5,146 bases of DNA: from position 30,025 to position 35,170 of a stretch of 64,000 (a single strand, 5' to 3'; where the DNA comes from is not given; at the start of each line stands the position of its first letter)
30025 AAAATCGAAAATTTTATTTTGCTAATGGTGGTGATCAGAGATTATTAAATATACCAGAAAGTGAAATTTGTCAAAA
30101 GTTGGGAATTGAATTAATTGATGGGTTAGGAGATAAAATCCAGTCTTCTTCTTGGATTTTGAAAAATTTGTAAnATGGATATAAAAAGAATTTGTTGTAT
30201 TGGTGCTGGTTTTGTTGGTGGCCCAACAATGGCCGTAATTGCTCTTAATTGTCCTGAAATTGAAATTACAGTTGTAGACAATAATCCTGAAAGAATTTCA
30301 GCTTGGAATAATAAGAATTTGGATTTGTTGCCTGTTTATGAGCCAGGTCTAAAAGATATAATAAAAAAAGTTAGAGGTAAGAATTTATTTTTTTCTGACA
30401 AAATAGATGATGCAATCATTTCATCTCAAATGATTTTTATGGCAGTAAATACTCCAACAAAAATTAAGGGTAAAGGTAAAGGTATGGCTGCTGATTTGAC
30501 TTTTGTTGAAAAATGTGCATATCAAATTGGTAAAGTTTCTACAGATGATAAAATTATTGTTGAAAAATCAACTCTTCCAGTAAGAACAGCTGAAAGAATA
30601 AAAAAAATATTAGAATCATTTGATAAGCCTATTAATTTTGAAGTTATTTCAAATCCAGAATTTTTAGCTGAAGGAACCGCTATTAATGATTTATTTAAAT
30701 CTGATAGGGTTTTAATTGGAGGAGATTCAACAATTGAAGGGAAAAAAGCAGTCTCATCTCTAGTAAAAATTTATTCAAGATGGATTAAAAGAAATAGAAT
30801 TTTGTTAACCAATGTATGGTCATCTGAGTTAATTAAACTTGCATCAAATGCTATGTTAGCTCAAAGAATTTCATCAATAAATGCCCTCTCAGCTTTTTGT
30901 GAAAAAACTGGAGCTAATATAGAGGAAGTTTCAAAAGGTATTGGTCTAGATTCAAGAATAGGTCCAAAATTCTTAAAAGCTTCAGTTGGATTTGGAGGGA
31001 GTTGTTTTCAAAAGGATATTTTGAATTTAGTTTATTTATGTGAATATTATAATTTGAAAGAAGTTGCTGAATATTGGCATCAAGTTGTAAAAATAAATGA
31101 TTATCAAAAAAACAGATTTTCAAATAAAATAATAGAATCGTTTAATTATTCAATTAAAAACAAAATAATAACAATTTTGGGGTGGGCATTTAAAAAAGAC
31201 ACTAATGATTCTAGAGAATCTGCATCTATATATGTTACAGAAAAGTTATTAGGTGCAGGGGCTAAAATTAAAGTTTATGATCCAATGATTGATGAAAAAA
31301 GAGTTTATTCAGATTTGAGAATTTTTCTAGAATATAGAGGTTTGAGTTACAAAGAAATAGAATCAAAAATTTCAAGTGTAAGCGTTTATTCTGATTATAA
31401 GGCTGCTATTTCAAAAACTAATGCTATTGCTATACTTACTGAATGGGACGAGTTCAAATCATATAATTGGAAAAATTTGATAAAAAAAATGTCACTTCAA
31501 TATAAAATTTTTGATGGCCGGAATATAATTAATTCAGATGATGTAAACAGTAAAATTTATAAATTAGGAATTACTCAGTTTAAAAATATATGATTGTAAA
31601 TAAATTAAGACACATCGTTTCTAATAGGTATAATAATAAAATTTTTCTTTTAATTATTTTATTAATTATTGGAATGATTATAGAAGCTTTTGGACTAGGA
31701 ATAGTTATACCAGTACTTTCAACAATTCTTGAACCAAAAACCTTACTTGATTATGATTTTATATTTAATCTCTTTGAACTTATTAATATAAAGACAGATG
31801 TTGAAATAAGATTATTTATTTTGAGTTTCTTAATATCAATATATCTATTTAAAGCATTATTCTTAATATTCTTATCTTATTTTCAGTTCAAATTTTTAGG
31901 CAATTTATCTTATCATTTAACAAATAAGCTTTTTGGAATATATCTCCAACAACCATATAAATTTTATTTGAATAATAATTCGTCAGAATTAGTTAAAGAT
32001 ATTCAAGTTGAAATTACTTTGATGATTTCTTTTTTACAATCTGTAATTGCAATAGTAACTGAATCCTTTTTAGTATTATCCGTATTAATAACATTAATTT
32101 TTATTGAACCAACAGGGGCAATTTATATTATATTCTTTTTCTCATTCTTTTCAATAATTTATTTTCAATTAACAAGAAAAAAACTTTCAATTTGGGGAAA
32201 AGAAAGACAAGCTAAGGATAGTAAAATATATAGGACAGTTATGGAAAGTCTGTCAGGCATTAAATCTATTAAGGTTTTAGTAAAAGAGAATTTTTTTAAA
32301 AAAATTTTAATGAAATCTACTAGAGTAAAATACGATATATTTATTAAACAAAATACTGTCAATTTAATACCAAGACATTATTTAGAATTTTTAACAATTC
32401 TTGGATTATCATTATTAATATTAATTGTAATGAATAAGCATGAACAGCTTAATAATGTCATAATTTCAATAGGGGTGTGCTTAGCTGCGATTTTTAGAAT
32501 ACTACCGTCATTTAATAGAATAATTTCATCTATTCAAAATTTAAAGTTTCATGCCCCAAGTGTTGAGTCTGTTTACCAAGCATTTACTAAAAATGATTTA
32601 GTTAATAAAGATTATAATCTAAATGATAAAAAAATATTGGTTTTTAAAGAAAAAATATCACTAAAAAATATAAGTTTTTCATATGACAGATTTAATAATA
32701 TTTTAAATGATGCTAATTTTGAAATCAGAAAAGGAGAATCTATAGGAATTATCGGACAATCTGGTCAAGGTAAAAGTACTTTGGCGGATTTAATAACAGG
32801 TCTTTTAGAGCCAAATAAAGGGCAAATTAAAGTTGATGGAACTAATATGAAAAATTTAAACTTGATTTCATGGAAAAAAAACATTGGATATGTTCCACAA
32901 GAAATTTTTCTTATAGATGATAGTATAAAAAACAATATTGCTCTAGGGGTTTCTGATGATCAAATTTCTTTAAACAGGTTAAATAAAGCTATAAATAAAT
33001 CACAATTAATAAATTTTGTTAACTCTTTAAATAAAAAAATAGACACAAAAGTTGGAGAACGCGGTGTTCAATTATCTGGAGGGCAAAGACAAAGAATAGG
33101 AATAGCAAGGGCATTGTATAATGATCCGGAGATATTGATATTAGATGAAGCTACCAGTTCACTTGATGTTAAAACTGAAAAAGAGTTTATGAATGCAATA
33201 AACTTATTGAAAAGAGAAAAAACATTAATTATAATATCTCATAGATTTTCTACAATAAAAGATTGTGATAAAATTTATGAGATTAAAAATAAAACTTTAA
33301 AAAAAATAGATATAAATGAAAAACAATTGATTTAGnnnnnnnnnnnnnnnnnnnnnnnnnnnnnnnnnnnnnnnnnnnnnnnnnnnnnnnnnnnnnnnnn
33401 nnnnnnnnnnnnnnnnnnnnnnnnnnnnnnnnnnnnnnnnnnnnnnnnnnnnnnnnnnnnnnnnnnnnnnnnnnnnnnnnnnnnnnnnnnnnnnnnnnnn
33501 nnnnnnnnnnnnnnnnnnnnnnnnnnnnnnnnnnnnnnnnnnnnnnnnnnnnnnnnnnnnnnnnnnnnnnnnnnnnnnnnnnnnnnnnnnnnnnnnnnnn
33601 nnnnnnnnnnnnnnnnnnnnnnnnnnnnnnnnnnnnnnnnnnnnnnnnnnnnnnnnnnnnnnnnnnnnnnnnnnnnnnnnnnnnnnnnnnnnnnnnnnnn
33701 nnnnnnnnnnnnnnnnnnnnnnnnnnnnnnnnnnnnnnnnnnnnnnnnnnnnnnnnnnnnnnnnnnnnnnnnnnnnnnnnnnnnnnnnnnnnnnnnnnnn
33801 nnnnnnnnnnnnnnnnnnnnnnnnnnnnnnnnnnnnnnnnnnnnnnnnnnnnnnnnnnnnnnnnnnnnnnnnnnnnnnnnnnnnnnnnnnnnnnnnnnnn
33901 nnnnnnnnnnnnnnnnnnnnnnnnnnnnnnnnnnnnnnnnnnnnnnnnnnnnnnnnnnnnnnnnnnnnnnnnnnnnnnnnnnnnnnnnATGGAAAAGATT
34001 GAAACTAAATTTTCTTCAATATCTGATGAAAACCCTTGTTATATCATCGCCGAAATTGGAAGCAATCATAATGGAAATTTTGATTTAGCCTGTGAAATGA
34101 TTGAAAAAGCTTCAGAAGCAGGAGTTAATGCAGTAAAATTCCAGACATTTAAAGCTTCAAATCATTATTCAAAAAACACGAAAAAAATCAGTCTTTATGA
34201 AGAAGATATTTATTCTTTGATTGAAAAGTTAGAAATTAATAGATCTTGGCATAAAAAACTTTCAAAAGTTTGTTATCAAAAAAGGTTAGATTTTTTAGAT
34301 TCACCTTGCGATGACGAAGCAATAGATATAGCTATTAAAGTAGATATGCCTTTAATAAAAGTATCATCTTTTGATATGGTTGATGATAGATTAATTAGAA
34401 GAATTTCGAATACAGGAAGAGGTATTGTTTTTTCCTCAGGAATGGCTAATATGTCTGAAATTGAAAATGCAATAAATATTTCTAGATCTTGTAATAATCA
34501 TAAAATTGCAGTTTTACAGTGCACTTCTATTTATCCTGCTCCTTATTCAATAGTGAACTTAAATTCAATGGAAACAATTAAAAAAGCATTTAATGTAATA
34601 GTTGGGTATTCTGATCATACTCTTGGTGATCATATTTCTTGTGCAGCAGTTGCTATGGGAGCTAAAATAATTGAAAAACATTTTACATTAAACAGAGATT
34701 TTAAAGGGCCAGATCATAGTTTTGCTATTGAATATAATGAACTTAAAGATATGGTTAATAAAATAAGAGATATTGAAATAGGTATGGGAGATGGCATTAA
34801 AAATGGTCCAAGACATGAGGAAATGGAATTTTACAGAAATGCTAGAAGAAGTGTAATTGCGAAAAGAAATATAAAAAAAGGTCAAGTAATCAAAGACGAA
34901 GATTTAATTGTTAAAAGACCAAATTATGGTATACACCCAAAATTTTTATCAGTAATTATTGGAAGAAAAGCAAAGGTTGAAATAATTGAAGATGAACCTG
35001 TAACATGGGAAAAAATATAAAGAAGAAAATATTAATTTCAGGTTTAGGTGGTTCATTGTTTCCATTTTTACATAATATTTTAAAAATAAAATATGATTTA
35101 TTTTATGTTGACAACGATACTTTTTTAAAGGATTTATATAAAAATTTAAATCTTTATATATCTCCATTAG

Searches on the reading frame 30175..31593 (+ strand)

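Call 10: search_protein_families(library=pfam, proteins=[window:30175-31593:+], max_evalue=0.00001)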
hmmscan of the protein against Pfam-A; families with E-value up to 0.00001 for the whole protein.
window:30175-31593:+ (472 aa): 3 families
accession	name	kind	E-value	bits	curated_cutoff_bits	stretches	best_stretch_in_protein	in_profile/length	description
PF03721.20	UDPG_MGDP_dh_N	-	3.5e-52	177.2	27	1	4-189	1-181/187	UDP-glucose/GDP-mannose dehydrogenase family, NAD binding domain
PF00984.24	UDPG_MGDP_dh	-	1.4e-31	108.8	25.4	1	215-309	1-93/94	UDP-glucose/GDP-mannose dehydrogenase family, central domain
PF03720.21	UDPG_MGDP_dh_C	-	5.5e-26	91.4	30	1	334-453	2-102/103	UDP-glucose/GDP-mannose dehydrogenase family, UDP binding domain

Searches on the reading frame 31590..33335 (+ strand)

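Call 10: search_protein_families(library=pfam, proteins=[window:31590-33335:+], max_evalue=0.00001)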
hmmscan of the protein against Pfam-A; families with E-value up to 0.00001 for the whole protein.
window:31590-33335:+ (581 aa): 3 families
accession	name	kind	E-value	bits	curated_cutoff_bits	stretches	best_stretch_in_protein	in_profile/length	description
PF00005.33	ABC_tran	-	2.6e-35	122.4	25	1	372-523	1-137/137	ABC transporter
PF00664.28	ABC_membrane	-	1.6e-12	48.1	28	1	18-279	4-245/274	ABC transporter transmembrane region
PF02463.25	SMC_N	-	6e-07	29.6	40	1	368-568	10-214/220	RecF/RecN/SMC N terminal domain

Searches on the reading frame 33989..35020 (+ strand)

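Call 10: search_protein_families(library=pfam, proteins=[window:33989-35020:+], max_evalue=0.00001)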
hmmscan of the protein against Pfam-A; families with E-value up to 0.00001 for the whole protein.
window:33989-35020:+ (343 aa): 2 families
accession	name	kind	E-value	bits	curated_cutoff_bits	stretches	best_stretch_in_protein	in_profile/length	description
PF03102.20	NeuB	-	5.8e-79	265.4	22.1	1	37-271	1-241/241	NeuB family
PF08666.17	SAF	-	4.4e-14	53.2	21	1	286-342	1-61/63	SAF domain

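Call 30: search_protein_families(library=ncbifam, proteins=[window:33989-35020:+], max_evalue=0.001)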
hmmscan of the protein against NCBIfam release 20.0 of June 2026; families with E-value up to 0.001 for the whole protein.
window:33989-35020:+ (343 aa): 2 families
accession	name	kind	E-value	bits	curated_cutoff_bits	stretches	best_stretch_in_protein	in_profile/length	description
TIGR03569.1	NeuB_NnaB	equivalog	1.1e-105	353.3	399.65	1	17-336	1-327/329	N-acetylneuraminate synthase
TIGR03586.1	PseI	equivalog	1.4e-85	287.4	340.25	1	17-337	2-326/327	pseudaminic acid synthase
